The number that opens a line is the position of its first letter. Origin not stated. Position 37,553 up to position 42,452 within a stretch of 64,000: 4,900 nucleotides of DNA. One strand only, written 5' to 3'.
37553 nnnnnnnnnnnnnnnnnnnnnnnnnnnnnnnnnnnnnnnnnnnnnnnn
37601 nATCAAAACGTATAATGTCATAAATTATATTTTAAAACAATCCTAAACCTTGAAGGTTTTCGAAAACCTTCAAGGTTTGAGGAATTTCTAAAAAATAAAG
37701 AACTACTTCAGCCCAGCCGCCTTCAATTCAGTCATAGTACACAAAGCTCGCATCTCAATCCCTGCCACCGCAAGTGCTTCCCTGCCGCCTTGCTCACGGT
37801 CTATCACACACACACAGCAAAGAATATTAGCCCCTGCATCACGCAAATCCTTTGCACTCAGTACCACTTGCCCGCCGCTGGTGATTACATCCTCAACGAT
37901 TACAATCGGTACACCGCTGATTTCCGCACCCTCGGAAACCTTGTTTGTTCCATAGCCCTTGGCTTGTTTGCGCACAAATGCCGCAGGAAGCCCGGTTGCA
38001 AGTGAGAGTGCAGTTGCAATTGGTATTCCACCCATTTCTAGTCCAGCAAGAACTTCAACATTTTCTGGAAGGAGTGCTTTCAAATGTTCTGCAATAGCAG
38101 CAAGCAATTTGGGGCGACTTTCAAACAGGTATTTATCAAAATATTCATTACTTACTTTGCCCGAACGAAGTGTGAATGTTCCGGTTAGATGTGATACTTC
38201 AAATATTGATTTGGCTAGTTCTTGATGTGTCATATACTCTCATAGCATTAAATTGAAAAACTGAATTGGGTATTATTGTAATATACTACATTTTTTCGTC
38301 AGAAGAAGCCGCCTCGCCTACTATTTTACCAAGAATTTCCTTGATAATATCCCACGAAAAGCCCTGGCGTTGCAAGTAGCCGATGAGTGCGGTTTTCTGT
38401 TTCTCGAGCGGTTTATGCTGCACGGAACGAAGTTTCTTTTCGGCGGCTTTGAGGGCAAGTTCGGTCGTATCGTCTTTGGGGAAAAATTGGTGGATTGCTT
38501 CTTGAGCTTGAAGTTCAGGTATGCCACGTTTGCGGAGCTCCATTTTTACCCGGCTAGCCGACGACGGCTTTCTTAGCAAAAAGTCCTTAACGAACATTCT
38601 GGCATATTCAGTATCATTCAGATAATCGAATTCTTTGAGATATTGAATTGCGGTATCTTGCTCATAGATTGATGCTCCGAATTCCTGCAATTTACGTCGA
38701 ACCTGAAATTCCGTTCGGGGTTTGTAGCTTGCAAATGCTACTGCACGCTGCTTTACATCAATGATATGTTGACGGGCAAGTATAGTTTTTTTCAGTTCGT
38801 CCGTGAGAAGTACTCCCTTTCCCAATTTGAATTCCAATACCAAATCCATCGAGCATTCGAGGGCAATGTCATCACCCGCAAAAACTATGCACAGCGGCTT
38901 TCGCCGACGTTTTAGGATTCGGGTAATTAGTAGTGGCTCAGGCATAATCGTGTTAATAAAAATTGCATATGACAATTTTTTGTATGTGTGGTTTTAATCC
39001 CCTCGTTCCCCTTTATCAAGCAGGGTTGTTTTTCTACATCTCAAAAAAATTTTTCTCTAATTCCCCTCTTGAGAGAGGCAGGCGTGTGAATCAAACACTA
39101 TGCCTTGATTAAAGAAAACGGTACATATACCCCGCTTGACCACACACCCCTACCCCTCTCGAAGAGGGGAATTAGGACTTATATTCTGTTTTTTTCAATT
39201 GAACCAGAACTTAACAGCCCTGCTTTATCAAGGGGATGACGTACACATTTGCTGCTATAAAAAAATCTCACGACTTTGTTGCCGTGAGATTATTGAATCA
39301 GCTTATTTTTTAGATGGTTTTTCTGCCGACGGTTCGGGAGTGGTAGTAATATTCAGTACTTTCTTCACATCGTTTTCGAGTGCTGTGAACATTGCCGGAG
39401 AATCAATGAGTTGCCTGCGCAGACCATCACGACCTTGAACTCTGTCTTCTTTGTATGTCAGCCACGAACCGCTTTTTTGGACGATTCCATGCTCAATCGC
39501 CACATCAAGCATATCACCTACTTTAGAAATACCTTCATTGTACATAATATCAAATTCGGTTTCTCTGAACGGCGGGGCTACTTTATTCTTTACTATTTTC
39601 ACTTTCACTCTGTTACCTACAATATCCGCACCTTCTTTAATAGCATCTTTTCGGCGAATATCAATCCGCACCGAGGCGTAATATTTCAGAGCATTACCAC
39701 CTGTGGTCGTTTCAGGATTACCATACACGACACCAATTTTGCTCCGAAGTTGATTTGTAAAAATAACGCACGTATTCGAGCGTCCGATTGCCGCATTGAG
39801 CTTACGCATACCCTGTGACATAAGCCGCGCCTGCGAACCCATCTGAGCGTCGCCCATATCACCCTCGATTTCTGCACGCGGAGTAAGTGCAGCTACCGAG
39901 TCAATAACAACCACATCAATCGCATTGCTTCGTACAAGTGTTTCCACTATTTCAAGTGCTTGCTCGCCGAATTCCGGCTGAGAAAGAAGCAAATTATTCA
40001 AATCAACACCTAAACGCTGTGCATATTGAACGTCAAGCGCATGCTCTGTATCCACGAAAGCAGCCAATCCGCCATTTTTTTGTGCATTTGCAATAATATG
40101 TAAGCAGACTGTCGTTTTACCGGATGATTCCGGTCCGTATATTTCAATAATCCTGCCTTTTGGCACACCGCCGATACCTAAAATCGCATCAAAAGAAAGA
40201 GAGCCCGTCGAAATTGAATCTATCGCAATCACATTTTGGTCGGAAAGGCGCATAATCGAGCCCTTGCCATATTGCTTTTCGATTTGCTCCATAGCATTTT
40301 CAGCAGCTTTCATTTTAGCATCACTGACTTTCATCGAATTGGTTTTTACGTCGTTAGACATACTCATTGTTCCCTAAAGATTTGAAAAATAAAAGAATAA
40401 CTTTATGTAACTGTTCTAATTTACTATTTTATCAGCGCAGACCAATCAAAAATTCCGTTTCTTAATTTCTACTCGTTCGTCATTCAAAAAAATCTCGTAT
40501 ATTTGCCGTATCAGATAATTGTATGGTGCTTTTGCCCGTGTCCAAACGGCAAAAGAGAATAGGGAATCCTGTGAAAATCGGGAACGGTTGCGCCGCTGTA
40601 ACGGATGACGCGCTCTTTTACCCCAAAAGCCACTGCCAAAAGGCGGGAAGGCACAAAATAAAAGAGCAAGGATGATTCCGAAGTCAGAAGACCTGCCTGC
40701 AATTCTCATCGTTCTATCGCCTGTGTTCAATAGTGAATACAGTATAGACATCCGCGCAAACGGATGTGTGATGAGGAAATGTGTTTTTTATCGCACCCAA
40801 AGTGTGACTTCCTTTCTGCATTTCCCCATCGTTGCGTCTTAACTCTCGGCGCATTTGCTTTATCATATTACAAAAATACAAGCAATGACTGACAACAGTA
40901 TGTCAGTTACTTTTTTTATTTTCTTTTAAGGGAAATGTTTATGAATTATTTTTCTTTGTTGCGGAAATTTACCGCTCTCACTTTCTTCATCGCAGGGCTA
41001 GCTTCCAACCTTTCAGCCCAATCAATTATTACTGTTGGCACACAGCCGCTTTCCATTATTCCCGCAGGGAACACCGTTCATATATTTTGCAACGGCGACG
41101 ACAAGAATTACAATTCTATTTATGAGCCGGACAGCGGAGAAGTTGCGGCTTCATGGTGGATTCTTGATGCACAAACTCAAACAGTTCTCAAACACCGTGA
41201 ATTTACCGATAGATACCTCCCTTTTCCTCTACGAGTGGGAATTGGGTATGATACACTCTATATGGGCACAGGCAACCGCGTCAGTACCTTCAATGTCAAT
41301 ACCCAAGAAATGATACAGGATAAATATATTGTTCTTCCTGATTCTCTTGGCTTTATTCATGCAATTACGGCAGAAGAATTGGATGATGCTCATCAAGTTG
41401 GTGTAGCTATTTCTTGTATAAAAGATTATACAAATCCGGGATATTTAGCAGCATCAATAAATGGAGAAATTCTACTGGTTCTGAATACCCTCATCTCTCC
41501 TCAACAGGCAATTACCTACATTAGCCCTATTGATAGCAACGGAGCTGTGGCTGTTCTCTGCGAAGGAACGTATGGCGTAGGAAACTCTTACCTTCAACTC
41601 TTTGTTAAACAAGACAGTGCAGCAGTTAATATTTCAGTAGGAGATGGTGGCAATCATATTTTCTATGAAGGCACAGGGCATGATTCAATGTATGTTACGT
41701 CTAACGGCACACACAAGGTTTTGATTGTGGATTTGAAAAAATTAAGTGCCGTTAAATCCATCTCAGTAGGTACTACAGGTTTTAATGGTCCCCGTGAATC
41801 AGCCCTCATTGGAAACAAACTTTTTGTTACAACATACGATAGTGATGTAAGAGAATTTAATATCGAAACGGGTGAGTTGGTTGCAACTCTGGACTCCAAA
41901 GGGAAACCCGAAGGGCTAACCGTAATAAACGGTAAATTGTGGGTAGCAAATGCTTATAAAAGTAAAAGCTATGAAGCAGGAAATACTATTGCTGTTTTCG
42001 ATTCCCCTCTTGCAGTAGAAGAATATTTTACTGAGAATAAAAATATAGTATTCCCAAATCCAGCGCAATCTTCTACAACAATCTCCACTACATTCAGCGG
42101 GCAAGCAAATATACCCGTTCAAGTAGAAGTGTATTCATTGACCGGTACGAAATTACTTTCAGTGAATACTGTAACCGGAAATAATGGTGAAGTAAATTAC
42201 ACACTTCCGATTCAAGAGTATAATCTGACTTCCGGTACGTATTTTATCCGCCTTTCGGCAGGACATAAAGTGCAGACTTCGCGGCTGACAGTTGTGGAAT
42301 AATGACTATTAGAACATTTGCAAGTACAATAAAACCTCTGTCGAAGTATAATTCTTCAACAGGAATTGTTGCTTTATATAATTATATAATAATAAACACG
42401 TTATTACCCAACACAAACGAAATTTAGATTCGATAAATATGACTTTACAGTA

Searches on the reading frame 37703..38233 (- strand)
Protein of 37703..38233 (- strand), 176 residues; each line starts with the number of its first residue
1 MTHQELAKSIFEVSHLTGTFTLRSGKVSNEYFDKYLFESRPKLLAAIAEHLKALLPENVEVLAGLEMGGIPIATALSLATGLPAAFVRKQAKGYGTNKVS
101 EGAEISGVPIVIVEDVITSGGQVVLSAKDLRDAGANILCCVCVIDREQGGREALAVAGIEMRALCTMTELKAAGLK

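Call 27: search_protein_families(library=pfam, proteins=[window:37703-38233:-], max_evalue=0.001)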
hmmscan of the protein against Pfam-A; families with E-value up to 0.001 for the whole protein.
window:37703-38233:- (176 aa): 1 family
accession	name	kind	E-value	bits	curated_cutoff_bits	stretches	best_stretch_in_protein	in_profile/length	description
PF00156.33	Pribosyltran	-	3.5e-11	43.1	26.3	1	47-152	19-132/158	Phosphoribosyl transferase domain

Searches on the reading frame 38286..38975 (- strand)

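Call 27: search_protein_families(library=pfam, proteins=[window:38286-38975:-], max_evalue=0.001)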
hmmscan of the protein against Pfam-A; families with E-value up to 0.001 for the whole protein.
window:38286-38975:- (229 aa): 3 families
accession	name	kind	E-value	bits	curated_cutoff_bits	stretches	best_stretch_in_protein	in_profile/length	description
PF21981.2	RecX_HTH3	-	1e-11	45.2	26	1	171-215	4-48/48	RecX, third three-helix domain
PF21982.2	RecX_HTH1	-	2.7e-10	40.5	26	1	75-113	2-40/40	RecX, first three-helix domain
PF02631.22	RecX_HTH2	-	4.6e-08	33.6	26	1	120-160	1-41/42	RecX, second three-helix domain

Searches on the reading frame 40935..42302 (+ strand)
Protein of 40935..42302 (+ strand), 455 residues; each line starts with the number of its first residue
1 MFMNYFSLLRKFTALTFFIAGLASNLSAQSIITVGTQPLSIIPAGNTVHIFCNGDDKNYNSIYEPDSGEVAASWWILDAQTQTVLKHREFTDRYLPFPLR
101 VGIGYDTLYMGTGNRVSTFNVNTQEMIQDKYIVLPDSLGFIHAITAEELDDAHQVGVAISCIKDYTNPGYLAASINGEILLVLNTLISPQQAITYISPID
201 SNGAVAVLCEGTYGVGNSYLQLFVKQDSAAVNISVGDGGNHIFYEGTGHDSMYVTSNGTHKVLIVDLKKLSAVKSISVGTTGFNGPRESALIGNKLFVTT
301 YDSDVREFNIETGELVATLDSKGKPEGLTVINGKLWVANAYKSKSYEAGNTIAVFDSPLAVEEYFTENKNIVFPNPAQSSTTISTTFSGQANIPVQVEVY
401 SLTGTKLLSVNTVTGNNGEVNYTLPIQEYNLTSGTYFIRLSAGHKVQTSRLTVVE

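Call 34: search_protein_families(library=pfam, proteins=[window:40935-42302:+], max_evalue=0.0001)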
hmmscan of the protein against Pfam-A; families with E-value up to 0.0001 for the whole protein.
window:40935-42302:+ (455 aa): 1 family
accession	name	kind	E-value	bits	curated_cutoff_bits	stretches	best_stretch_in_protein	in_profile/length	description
PF18962.6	Por_Secre_tail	-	6.9e-10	39.5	27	1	372-452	1-74/75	Secretion system C-terminal sorting domain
